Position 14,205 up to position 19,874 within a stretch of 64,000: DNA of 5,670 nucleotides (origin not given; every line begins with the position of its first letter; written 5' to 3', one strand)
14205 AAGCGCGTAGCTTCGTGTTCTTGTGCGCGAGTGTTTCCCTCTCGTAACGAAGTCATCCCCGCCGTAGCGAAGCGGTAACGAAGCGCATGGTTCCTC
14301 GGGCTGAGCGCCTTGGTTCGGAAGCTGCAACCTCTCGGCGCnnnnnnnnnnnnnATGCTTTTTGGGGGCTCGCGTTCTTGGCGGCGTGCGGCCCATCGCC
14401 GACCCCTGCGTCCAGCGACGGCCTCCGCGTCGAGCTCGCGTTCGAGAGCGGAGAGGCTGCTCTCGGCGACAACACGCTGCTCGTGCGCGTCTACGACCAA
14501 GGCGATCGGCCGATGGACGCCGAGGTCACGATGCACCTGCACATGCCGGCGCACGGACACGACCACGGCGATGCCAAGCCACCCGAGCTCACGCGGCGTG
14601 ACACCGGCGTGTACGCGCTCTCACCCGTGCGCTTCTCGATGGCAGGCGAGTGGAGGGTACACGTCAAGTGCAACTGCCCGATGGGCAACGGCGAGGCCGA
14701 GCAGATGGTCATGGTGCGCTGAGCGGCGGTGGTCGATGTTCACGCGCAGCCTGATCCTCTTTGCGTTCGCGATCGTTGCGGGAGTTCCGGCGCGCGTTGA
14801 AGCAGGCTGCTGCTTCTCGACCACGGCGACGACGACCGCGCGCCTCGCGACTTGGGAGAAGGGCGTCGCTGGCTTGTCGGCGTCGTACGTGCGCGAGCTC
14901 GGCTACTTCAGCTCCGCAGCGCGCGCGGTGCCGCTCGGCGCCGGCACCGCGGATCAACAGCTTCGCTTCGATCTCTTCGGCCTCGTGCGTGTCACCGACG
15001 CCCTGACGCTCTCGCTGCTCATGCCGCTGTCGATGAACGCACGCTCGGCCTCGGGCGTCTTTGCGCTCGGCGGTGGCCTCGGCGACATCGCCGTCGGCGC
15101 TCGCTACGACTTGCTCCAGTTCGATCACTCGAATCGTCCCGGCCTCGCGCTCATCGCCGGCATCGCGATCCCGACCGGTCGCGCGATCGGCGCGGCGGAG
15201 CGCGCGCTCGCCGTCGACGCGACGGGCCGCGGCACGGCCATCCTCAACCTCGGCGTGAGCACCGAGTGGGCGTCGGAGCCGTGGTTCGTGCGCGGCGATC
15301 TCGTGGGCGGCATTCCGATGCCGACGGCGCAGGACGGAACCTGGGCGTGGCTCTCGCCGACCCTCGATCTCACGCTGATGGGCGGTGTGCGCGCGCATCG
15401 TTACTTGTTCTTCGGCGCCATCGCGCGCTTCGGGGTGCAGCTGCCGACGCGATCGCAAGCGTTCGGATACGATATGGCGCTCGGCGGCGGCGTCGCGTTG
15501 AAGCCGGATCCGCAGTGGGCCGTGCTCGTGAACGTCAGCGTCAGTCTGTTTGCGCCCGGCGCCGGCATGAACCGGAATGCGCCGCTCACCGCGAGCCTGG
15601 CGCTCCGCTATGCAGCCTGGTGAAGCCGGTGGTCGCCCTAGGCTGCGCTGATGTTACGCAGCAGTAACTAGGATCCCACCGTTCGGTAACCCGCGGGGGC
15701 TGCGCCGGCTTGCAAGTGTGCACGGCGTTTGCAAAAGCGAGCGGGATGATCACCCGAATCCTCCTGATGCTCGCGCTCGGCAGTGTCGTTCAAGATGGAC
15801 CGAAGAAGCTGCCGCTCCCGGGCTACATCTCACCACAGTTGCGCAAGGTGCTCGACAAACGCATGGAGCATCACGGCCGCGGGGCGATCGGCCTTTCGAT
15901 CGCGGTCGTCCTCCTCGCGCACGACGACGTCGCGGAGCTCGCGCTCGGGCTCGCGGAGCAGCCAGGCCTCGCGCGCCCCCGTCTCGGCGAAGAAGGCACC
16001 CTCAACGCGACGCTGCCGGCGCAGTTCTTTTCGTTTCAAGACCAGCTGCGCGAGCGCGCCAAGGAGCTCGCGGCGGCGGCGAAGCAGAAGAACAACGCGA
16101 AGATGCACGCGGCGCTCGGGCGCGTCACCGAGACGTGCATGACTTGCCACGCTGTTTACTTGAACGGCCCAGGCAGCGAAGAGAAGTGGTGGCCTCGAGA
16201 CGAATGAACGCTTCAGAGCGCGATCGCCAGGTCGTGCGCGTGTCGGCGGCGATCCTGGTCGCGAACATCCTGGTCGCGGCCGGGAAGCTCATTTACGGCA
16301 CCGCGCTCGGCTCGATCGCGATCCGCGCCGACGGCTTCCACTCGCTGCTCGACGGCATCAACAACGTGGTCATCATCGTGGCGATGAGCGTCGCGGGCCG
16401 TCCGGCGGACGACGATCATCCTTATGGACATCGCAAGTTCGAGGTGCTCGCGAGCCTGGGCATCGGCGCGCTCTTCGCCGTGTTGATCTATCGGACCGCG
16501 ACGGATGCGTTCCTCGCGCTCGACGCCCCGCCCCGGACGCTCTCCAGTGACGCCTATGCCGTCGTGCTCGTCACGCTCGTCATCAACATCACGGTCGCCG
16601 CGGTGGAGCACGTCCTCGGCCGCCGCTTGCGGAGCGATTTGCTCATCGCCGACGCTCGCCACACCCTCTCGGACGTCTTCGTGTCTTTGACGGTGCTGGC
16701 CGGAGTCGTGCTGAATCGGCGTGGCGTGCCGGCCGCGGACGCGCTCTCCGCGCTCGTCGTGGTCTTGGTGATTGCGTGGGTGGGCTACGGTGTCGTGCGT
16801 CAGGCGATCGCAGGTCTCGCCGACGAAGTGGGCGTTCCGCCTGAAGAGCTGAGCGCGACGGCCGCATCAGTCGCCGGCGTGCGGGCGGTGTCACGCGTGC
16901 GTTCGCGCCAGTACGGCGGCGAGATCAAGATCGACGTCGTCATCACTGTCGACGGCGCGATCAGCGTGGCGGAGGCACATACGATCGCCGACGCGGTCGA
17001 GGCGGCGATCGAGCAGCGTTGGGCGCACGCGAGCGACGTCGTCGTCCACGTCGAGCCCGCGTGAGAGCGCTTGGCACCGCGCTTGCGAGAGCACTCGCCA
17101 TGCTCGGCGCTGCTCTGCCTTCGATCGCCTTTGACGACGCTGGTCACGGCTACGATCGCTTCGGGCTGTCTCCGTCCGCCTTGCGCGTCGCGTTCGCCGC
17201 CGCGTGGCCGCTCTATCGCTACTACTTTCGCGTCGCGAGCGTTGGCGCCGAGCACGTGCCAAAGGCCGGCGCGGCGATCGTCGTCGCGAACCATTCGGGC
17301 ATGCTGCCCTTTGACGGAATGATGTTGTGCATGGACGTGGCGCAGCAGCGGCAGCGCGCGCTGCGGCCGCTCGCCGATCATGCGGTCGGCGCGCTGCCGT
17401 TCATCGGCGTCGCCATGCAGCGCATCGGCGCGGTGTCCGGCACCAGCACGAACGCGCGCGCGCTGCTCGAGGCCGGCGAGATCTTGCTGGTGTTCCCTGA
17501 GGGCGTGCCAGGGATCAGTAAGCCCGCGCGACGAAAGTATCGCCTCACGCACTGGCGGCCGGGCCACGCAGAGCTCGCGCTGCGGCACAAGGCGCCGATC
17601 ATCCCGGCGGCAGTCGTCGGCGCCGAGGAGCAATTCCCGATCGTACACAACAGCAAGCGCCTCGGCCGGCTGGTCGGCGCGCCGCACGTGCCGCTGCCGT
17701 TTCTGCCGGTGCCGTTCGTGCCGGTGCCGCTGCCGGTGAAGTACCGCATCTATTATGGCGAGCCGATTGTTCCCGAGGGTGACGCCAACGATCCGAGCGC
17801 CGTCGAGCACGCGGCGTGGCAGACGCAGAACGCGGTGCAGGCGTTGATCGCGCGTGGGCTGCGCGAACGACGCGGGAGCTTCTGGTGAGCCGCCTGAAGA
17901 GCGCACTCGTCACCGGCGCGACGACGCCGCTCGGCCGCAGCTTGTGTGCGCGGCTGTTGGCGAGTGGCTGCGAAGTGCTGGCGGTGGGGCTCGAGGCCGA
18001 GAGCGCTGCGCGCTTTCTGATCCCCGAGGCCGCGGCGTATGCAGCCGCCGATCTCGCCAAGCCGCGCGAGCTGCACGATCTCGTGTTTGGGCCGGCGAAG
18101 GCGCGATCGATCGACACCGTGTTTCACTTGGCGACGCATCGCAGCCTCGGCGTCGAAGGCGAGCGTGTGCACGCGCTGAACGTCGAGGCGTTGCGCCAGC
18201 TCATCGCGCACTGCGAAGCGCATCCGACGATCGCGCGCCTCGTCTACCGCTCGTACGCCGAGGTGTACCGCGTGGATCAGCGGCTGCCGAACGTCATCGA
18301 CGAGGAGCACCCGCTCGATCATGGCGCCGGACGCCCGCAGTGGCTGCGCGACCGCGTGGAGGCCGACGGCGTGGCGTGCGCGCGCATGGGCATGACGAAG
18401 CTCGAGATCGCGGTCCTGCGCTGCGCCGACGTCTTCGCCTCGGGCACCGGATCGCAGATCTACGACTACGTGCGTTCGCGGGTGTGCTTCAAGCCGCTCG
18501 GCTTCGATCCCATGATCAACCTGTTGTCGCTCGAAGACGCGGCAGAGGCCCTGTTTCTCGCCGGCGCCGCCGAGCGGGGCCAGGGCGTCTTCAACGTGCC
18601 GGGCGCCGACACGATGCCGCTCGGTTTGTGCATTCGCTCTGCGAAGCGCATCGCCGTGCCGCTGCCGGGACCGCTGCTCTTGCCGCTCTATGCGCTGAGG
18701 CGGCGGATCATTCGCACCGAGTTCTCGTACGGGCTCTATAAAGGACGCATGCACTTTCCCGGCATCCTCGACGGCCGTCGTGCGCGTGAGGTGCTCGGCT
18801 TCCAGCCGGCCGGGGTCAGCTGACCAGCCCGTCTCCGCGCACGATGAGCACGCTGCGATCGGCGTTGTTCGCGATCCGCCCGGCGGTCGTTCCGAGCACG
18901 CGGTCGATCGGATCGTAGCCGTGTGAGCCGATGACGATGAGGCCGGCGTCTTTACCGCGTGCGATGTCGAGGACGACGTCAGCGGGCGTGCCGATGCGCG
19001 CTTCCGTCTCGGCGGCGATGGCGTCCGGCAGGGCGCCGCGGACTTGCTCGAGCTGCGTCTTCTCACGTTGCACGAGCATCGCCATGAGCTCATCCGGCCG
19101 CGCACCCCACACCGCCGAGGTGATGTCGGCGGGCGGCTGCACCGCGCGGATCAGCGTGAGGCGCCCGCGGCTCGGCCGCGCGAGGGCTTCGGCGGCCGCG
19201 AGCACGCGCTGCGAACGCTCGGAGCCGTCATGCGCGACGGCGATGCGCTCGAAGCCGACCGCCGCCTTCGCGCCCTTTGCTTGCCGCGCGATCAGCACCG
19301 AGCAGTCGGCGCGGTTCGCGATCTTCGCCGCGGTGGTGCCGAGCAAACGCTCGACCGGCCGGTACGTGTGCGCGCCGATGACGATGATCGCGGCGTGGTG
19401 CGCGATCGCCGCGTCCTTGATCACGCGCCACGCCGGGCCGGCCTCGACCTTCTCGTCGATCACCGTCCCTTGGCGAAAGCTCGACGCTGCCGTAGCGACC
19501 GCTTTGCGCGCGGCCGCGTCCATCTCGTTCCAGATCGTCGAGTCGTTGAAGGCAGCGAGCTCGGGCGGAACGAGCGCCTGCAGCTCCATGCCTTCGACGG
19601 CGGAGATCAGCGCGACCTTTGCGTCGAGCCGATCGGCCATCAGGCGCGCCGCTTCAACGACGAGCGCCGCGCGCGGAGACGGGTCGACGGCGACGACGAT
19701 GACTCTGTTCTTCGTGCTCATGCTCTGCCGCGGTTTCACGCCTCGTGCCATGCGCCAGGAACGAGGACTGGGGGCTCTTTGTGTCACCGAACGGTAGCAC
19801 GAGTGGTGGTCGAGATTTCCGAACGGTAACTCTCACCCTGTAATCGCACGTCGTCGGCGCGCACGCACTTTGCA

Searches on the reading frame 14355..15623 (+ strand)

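Call 62: search_protein_families(library=pfam, proteins=[window:14355-15623:+], max_evalue=1)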
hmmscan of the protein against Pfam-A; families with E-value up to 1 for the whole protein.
window:14355-15623:+ (422 aa): 1 family
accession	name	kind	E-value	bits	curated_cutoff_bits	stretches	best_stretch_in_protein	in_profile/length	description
PF13557.12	Phenol_MetA_deg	-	0.00012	22.6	22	1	237-278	65-105/242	Putative MetA-pathway of phenol degradation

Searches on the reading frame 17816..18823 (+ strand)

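Call 106: search_protein_families(library=pfam, proteins=[window:17816-18823:+], max_evalue=0.001)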
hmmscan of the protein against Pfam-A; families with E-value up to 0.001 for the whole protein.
window:17816-18823:+ (335 aa): 3 families
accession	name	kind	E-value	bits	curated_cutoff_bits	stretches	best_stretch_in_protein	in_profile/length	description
PF01370.27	Epimerase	-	3.6e-09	36.8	20.9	1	30-210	1-176/240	NAD dependent epimerase/dehydratase family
PF00106.31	adh_short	-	1.1e-05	25.4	26.6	1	28-126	1-101/195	short chain dehydrogenase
PF04321.23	RmlD_sub_bind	-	0.0002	21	27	1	31-157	4-111/287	RmlD substrate binding domain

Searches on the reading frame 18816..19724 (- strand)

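Call 106: search_protein_families(library=pfam, proteins=[window:18816-19724:-], max_evalue=0.001)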
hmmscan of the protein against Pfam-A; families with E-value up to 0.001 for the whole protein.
window:18816-19724:- (302 aa): 1 family
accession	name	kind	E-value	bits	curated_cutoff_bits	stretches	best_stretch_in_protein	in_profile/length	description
PF00582.32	Usp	-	1.7e-39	136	24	2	158-296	2-141/141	Universal stress protein family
